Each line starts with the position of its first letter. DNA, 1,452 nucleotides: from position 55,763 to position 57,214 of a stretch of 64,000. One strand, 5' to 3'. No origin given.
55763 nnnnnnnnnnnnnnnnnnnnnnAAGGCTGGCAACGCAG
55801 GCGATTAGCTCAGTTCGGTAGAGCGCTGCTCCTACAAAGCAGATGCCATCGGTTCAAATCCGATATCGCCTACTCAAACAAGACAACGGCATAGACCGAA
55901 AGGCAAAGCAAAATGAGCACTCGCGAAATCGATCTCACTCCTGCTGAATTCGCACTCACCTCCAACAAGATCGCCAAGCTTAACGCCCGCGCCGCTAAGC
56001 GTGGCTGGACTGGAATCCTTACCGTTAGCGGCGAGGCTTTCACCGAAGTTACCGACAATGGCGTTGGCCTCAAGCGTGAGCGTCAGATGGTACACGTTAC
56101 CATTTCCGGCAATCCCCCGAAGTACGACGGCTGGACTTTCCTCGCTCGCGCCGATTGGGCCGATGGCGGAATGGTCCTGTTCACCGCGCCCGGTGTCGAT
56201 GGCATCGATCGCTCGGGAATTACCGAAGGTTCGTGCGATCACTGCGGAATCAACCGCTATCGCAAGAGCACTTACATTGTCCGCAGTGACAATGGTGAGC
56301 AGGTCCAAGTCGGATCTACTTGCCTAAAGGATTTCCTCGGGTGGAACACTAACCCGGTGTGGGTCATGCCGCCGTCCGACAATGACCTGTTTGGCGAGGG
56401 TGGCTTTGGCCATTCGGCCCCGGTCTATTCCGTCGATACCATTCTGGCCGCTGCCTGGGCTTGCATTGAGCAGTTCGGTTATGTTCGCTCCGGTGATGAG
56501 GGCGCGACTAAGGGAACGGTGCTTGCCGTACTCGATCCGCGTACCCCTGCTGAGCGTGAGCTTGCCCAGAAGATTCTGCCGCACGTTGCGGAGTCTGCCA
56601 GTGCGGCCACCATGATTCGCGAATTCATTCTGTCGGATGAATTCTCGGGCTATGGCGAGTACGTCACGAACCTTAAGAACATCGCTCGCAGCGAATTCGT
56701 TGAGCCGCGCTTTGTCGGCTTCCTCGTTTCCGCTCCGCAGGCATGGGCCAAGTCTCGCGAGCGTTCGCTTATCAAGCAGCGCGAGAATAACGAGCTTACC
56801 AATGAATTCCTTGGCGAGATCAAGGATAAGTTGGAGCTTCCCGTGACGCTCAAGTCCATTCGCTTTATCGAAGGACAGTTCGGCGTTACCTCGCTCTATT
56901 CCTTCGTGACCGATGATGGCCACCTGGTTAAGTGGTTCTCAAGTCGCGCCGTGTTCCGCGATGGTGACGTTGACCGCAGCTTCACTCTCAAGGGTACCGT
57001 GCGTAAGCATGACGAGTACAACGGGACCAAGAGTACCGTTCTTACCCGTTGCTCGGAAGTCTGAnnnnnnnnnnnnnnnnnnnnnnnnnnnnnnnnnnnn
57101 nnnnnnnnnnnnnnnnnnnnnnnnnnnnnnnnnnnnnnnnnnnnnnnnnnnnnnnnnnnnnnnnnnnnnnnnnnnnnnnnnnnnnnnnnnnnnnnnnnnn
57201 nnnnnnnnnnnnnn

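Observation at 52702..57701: Family of near-identical consensus promoters with a fixed-distance upstream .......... site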

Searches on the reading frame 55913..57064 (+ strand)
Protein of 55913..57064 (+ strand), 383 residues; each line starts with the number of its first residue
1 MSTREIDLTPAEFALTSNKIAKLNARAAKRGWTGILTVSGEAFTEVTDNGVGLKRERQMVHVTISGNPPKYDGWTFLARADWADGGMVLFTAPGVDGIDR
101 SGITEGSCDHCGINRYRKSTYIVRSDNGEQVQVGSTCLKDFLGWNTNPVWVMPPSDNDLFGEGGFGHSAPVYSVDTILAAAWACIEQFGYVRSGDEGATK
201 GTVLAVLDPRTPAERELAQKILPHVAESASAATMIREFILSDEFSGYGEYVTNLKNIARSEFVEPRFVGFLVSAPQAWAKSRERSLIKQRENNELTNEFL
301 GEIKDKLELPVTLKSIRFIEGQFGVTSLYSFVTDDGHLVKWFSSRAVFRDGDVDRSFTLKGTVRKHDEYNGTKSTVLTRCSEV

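Call 17: search_protein_families(library=phrogs, proteins=[window:55913-57064:+])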
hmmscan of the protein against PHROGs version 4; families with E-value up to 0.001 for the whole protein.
window:55913-57064:+ (383 aa): 5 families
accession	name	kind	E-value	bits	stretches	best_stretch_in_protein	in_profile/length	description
phrog_2319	-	unknown function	6.4e-68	230.8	1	11-381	11-395/399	-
phrog_30451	-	unknown function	4.8e-12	46.9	1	287-381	178-278/287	-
phrog_3628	-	unknown function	3e-10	40.7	1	282-381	157-254/257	-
phrog_27218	-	unknown function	4e-06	27.8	1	294-379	104-186/192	-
phrog_4095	-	unknown function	0.00078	20.1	0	325-380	168-223/234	-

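Call 20: search_dna_similar(query=window:55913-57064:+, collection=phages, mode=protein, max_rows=15)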
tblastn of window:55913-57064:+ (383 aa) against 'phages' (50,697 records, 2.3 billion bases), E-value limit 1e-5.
Records with a match: 338; places in all: 338; records where one place covers at least 80% of the query: 280.
Best place of each record, by identity: <60% 338.
By first word of the organism name: Salmonella 143; Vibrio 76; Klebsiella 43; Escherichia 21; Aeromonas 11; Brevundimonas 7; Streptomyces 4; Rhodococcus 4; Cronobacter 4; Erwinia 4; and 15 more.
By host as written in the record: - 71; Salmonella enterica 25; Klebsiella pneumoniae 19; Salmonella enterica subsp. enterica serovar Enteritidis PT1 15; Salmonella enterica subsp. enterica serovar Typhimurium 13; Escherichia coli O157:H7 11; Salmonella sp. 8; Aeromonas salmonicida 7; and 98 more.
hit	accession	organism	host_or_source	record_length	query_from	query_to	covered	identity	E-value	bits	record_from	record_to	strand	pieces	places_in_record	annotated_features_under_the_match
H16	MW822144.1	Streptomyces phage KimJongPhill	Streptomyces mirabilis NRRL B-2400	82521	1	383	100%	41.9%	7e-89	298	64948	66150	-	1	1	88: hypothetical protein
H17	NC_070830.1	Streptomyces phage KimJongPhill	Streptomyces mirabilis NRRL B-2400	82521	1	383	100%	41.9%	7e-89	298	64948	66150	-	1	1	88: hypothetical protein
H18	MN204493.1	Streptomyces phage Zuko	Streptomyces griseofuscus ATCC 23916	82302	12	383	97%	42.1%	6e-88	295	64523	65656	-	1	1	84: hypothetical protein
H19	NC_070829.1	Streptomyces phage Zuko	Streptomyces griseofuscus ATCC 23916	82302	12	383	97%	42.1%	6e-88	295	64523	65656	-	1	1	84: hypothetical protein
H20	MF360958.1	Salicola phage SCTP-2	Salicola sp. PV4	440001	1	377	98%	31.5%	9e-44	167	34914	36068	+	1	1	41: hypothetical protein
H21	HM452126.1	Aeromonas phage phiAS5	Aeromonas salmonicida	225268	19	380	95%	31.5%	1e-36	147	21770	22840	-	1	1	hypothetical protein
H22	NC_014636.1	Aeromonas phage phiAS5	Aeromonas salmonicida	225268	19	380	95%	31.5%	1e-36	147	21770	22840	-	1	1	hypothetical protein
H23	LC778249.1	Aeromonas phage phiWae14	urban sewage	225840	19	380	95%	31.5%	1e-36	147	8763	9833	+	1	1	hypothetical protein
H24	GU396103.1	Aeromonas phage PX29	Aeromonas salmonicida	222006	1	380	99%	29.1%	4e-34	139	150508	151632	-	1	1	conserved hypothetical protein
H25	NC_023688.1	Aeromonas phage PX29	Aeromonas salmonicida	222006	1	380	99%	29.1%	4e-34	139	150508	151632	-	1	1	hypothetical protein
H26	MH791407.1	Aeromonas phage AsFcp_4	Aeromonas salmonicida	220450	1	380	99%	29.1%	7e-34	139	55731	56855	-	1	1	hypothetical protein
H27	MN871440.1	Aeromonas phage AsFcp_1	Aeromonas salmonicida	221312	1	380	99%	29.1%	7e-34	139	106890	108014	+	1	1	record has no annotation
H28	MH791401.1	Aeromonas phage AsFcp_2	Aeromonas salmonicida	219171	1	380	99%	28.9%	4e-33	136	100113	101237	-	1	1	hypothetical protein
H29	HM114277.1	Rhodococcus phage E3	Rhodococcus equi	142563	19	380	95%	29.6%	1e-28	124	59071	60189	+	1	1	gp102: conserved hypothetical protein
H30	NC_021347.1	Rhodococcus phage E3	Rhodococcus equi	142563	19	380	95%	29.6%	1e-28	124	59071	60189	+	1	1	gp102: hypothetical protein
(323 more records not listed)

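Call 23: find_related_loci(query=window:55913-57064:+, collection=viral_contigs, flank=10000)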
Query window:55913-57064:+ (383 aa) in viral_contigs; peptide patterns used: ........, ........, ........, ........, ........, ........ (x = any residue, [..] = any of these).
5 stretches matched a pattern; 1 encode a relative of the query (tblastn E <= 1e-3); 1 distinct loci.
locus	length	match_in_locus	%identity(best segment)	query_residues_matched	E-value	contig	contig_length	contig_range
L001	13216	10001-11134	34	18-380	5e-47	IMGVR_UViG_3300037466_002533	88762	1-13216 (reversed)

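Call 24: find_homologous_proteins(query=window:55913-57064:+, max_evalue=1e-20)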
Query window:55913-57064:+ (383 aa): 299 proteins with E <= 1e-20 among 3821 candidates; the best 120 are listed.
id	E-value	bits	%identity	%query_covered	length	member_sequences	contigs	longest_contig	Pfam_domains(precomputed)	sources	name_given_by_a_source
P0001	1.5e-236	803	90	100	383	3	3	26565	-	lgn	-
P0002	5.7e-232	787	87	100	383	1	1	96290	-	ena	-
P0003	6.3e-232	787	88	100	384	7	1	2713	-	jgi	jgi:hypothetical protein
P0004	4.9e-229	778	86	100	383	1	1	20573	-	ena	-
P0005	3.6e-227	772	86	100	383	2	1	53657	-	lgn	-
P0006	4.4e-223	758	84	100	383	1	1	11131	-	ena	-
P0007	2.2e-220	749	100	85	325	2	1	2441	-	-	-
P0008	5.0e-219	745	82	100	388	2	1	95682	-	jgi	jgi:hypothetical protein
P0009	1.5e-218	743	85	100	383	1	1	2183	-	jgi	jgi:hypothetical protein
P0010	2.1e-213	726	81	100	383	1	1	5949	-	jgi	jgi:hypothetical protein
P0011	1.0e-212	724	80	99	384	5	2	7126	-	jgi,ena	jgi:hypothetical protein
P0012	5.1e-212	722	81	99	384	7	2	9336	-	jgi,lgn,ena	-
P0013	2.2e-200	684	77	99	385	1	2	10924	-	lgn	-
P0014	3.3e-195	666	75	100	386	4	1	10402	-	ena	-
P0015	9.8e-184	629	71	100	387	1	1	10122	-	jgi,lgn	-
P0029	5.3e-126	439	52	98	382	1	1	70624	-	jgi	jgi:hypothetical protein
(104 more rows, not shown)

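Call 25: find_encoding_contigs(protein=P0002, flank=10000, max_places=2)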
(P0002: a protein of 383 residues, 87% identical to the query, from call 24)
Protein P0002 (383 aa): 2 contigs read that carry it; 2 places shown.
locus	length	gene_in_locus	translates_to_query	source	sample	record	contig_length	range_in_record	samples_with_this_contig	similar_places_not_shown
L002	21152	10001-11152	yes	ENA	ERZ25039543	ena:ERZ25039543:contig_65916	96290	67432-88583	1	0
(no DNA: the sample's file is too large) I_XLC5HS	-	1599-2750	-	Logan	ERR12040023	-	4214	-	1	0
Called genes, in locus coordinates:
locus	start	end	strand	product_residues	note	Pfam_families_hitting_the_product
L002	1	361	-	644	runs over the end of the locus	PF17975:RNR_Alpha, PF21995:RNR-II_ins_dom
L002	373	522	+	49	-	-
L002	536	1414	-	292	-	PF00535:Glycos_transf_2, PF10111:Glyco_tranf_2_2 (faint)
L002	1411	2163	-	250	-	PF04230:PS_pyruv_trans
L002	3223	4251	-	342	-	PF01670:Glyco_hydro_12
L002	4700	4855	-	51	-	-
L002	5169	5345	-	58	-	-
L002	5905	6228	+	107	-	PF01844:HNH (weak), PF14279:HNH_5 (weak)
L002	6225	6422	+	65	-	-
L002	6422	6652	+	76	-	-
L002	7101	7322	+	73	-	-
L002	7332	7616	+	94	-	-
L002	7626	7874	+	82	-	-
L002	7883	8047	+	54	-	-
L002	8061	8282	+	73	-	-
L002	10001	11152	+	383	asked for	-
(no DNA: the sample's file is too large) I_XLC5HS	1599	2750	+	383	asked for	-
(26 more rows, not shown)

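Call 26: find_encoding_contigs(protein=P0008, flank=10000, max_places=2)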
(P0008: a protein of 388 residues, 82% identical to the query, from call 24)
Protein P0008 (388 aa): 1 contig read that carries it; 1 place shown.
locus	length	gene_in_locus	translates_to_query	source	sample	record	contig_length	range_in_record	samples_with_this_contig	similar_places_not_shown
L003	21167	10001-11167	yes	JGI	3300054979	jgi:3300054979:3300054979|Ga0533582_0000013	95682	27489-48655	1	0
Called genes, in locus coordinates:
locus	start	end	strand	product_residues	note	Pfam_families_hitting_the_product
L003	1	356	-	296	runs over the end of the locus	PF00535:Glycos_transf_2, PF10111:Glyco_tranf_2_2 (faint)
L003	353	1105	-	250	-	PF04230:PS_pyruv_trans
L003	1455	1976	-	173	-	-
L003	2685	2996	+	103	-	-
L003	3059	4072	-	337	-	PF01670:Glyco_hydro_12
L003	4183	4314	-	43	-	-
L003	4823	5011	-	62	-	-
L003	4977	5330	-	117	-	-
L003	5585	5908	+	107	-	PF01844:HNH, PF14279:HNH_5 (weak)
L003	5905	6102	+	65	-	-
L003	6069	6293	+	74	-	-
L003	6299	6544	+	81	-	-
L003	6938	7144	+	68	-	-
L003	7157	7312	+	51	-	-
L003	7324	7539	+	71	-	-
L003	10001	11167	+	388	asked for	-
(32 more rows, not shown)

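Call 27: find_encoding_contigs(protein=P0005, flank=10000, max_places=2)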
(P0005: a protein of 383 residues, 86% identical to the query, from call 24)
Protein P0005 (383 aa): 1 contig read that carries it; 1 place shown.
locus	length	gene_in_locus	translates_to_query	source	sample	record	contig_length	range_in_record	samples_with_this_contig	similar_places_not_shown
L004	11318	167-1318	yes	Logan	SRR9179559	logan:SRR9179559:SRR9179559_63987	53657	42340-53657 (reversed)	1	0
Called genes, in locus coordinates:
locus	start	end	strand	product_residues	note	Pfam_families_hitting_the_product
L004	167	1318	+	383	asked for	-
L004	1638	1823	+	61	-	-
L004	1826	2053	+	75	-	-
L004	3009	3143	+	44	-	-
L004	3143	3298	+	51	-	-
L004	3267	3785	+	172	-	PF10263:SprT-like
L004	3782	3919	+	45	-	-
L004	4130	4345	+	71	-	-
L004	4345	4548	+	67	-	-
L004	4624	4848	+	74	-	-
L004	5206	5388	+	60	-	-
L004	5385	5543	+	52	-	-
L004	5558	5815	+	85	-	-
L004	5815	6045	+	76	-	-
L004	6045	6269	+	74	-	-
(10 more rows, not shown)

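Call 28: find_encoding_contigs(protein=P0001, flank=10000, max_places=3)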
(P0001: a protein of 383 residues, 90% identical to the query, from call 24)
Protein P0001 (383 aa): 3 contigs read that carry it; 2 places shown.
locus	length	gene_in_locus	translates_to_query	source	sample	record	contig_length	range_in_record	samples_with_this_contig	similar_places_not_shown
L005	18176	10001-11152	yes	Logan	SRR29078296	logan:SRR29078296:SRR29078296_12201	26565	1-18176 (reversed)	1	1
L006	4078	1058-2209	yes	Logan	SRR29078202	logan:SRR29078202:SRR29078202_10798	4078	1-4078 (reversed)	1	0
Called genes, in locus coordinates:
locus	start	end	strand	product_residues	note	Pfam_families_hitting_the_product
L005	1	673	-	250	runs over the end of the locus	PF04230:PS_pyruv_trans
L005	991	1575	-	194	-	-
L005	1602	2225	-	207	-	-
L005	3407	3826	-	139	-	-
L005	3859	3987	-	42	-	-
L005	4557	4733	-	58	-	-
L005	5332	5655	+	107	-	PF01844:HNH (weak), PF14279:HNH_5 (weak)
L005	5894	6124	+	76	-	-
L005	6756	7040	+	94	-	-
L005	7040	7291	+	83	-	-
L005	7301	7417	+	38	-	-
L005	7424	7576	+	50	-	-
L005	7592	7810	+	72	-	-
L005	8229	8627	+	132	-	-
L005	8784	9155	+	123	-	-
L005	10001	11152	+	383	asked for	-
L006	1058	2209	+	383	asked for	-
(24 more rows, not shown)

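Call 31: find_encoding_contigs(protein=P0004, flank=10000, max_places=1)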
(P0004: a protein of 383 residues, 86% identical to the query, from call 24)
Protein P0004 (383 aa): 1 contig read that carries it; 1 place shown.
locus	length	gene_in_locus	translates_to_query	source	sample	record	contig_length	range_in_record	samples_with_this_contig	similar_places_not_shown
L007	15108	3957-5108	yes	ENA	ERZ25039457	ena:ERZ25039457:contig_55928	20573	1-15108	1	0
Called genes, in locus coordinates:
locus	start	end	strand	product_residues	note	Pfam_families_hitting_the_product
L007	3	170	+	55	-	?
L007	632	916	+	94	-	-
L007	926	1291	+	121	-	-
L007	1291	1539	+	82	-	-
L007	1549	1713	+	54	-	-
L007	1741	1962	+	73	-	-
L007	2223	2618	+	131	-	-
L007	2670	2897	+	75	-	-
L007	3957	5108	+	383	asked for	-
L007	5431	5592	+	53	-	-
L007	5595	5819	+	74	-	-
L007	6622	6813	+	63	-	-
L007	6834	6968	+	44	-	-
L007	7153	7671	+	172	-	PF10263:SprT-like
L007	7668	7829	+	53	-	-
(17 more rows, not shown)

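Call 32: find_encoding_contigs(protein=P0014, flank=10000, max_places=1)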
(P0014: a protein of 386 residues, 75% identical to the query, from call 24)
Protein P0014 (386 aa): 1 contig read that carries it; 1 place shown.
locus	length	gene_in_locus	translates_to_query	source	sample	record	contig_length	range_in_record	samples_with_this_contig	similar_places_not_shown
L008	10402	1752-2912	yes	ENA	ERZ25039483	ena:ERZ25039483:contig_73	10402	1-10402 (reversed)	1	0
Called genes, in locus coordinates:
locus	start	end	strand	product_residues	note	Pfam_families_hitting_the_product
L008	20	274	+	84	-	-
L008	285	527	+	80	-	-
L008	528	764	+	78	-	-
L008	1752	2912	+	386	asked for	-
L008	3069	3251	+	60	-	-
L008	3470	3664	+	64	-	-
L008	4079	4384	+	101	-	PF26820:Phage_T4_Y00F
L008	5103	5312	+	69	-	-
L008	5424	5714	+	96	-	-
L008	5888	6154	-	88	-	-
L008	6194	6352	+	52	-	-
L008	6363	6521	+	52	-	-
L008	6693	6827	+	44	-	-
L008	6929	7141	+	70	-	-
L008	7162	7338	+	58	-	-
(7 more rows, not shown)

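Call 33: find_encoding_contigs(protein=P0015, flank=10000, max_places=1)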
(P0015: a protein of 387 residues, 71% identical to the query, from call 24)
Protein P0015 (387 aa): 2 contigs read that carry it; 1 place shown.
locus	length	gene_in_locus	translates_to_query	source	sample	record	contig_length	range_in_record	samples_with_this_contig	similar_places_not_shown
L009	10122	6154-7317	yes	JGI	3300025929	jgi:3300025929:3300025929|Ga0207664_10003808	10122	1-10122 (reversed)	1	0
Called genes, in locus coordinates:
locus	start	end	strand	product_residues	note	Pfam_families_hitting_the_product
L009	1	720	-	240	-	?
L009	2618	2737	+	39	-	-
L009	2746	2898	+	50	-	-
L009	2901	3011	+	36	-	-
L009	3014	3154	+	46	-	-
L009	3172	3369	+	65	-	-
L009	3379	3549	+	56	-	-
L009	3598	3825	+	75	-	-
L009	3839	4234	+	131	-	-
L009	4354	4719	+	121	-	-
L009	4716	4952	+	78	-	-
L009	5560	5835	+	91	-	-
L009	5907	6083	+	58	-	-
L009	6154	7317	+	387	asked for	-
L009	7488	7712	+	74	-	-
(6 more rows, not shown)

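Call 34: find_encoding_contigs(protein=P0029, flank=10000, max_places=1)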
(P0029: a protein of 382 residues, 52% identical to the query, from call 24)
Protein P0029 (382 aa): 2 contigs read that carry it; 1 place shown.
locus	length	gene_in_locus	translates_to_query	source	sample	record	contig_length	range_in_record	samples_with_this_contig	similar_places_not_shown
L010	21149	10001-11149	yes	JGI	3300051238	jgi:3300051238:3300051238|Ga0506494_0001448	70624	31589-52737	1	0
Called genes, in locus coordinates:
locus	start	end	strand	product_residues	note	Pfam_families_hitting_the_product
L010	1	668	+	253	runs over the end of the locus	PF13482:RNase_H_2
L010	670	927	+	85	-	-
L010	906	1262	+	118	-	-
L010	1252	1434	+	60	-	-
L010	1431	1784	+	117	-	PF18909:dGTP_diPhyd_N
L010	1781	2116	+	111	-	-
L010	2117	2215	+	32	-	-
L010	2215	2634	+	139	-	-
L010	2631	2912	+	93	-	PF23904:DUF7246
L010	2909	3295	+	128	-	PF23835:DUF7205 (weak)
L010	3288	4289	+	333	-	-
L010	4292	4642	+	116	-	-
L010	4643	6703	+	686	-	PF17975:RNR_Alpha, PF21995:RNR-II_ins_dom, PF02867:Ribonuc_red_lgC (faint)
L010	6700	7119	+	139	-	-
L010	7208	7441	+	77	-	-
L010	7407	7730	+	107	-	-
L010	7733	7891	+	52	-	-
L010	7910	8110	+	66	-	-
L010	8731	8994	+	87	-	-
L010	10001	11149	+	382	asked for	-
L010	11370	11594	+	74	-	-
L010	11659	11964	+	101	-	-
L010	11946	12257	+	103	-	-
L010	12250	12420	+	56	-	-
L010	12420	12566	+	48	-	-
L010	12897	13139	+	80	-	-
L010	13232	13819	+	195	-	PF08281:Sigma70_r4_2 (weak)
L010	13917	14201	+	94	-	-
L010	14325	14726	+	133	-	-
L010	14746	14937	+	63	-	-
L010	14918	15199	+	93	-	-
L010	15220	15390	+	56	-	-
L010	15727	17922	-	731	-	PF01844:HNH (weak), PF14279:HNH_5 (weak)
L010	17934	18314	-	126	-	PF28214:TraA-like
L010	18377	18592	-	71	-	-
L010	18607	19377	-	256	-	PF01510:Amidase_2, PF00041:fn3 (weak)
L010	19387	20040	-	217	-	-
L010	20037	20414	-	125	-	-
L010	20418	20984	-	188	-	-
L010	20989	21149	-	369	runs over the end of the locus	-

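Call 56: search_protein_families(library=pfam, proteins=[window:55913-57064:+], max_evalue=0.01)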
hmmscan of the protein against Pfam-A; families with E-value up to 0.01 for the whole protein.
window:55913-57064:+ (383 aa): 0 families
